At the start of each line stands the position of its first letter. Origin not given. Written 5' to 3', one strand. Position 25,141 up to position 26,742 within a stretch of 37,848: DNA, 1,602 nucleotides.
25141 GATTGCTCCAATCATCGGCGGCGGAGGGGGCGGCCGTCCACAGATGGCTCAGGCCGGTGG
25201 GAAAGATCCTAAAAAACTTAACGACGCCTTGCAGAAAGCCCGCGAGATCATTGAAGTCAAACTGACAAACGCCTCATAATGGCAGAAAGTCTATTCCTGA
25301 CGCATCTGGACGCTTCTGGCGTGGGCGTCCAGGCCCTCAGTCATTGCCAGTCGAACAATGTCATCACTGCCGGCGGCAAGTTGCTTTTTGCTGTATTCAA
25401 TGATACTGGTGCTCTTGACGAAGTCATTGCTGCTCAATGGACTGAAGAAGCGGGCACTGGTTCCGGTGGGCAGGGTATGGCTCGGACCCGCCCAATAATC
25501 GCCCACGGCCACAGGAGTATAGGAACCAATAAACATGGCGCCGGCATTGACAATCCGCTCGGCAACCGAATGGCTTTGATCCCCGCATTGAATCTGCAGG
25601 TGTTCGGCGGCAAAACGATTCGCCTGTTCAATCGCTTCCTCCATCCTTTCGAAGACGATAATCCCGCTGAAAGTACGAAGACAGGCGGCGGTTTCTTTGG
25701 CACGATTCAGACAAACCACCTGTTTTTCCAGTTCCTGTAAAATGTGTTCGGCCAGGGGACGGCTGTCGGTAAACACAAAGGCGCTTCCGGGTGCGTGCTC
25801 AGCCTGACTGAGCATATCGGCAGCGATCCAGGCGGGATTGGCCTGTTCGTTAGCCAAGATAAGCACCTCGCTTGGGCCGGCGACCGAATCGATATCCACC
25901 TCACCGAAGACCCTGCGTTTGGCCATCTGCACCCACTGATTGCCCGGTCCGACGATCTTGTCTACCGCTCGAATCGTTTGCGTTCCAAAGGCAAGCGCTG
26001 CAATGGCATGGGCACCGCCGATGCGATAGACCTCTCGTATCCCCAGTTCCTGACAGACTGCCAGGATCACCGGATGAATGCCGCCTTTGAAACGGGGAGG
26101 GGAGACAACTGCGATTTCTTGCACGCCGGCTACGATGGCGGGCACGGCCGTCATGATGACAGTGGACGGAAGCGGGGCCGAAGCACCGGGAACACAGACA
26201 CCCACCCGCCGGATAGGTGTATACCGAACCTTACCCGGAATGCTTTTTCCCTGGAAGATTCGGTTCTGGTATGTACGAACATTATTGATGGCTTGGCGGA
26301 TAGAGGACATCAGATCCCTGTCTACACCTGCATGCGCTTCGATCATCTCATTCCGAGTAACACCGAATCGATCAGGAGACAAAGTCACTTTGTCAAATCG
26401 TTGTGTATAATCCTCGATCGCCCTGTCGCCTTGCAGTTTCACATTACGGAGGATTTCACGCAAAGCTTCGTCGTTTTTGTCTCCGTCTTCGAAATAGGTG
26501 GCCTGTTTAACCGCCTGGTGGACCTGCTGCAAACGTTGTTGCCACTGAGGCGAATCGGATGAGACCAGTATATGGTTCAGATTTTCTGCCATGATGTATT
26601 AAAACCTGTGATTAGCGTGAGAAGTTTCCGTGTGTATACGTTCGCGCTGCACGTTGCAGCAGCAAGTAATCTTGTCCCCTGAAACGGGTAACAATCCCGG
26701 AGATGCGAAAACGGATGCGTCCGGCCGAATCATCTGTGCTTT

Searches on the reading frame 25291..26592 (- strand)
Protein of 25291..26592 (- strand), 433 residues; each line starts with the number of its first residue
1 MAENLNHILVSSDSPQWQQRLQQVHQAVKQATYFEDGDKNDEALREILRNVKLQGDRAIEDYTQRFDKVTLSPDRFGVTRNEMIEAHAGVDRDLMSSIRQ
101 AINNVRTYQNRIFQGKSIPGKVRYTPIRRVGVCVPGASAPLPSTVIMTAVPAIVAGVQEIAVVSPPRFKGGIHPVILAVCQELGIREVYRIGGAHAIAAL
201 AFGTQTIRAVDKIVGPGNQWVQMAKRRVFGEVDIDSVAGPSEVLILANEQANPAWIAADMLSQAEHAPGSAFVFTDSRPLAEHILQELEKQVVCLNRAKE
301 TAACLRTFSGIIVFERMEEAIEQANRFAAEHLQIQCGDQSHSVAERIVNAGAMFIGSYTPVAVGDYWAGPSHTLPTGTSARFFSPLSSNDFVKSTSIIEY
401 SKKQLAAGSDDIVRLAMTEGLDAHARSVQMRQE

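Call 40: search_protein_families(library=pfam, proteins=[window:25291-26592:-], max_evalue=0.00001)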
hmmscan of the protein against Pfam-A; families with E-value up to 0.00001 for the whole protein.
window:25291-26592:- (433 aa): 1 family
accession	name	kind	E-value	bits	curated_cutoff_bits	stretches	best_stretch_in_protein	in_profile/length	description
PF00815.25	Histidinol_dh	-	2.5e-142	475.1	27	1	38-431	9-410/411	Histidinol dehydrogenase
